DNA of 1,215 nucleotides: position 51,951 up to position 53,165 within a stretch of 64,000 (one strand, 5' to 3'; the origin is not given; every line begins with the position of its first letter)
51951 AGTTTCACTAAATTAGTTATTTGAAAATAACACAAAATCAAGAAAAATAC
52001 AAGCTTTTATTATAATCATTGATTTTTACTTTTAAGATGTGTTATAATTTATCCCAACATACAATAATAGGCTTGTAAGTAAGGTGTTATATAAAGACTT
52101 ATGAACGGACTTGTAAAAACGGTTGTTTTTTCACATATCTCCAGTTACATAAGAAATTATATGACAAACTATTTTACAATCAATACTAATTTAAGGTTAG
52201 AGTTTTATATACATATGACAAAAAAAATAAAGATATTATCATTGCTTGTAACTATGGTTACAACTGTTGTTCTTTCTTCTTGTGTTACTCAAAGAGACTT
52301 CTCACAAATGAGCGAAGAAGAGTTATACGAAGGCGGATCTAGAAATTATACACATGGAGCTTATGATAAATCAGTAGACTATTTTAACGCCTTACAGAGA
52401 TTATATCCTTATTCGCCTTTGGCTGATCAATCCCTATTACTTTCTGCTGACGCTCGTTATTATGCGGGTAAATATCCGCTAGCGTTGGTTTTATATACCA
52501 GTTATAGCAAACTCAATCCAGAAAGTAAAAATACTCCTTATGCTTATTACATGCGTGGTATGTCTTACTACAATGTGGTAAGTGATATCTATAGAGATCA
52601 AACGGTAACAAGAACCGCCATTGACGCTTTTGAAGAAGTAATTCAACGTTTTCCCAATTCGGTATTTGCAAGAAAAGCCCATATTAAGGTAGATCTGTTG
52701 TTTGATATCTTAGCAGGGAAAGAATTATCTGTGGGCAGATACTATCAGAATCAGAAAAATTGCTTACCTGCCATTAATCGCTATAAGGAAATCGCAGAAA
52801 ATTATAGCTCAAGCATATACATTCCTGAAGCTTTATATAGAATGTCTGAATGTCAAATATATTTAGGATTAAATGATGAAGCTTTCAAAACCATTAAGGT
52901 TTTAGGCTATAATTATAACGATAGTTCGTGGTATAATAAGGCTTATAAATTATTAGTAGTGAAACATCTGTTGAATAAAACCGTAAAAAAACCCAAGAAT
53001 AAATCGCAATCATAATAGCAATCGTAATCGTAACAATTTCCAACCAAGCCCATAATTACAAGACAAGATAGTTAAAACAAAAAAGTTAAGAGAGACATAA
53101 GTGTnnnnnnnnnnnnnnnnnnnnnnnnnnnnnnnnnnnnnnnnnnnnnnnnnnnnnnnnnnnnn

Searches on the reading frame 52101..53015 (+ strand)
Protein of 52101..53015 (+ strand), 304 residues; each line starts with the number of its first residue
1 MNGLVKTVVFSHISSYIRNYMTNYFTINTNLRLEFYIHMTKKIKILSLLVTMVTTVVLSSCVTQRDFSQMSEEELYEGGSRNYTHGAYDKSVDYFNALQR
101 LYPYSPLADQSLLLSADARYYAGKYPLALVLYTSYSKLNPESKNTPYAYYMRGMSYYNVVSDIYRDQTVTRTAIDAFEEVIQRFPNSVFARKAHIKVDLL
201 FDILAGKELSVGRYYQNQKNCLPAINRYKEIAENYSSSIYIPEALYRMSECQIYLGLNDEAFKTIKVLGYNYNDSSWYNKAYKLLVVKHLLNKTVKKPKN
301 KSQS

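Call 71: search_protein_families(library=pfam, proteins=[window:52101-53015:+], max_evalue=0.001)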
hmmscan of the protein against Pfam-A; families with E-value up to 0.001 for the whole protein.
window:52101-53015:+ (304 aa): 6 families
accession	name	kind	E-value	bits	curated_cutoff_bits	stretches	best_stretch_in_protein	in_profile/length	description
PF13525.12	YfiO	-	1.6e-43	149.3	25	1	69-263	2-199/203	Outer membrane lipoprotein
PF13512.12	TPR_18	-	6.9e-15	55.9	21.9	1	67-194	5-142/145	Tetratricopeptide repeat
PF13174.12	TPR_6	-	3.5e-11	43.4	26.3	0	163-187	9-33/33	Tetratricopeptide repeat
PF07719.23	TPR_2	-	2.5e-05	24.5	27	0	83-103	12-32/34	Tetratricopeptide repeat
PF13432.12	TPR_16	-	0.00014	22.6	32.7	0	83-106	42-65/65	Tetratricopeptide repeat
PF13428.12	TPR_14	-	0.00061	20.7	23.5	0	172-196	19-43/44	Tetratricopeptide repeat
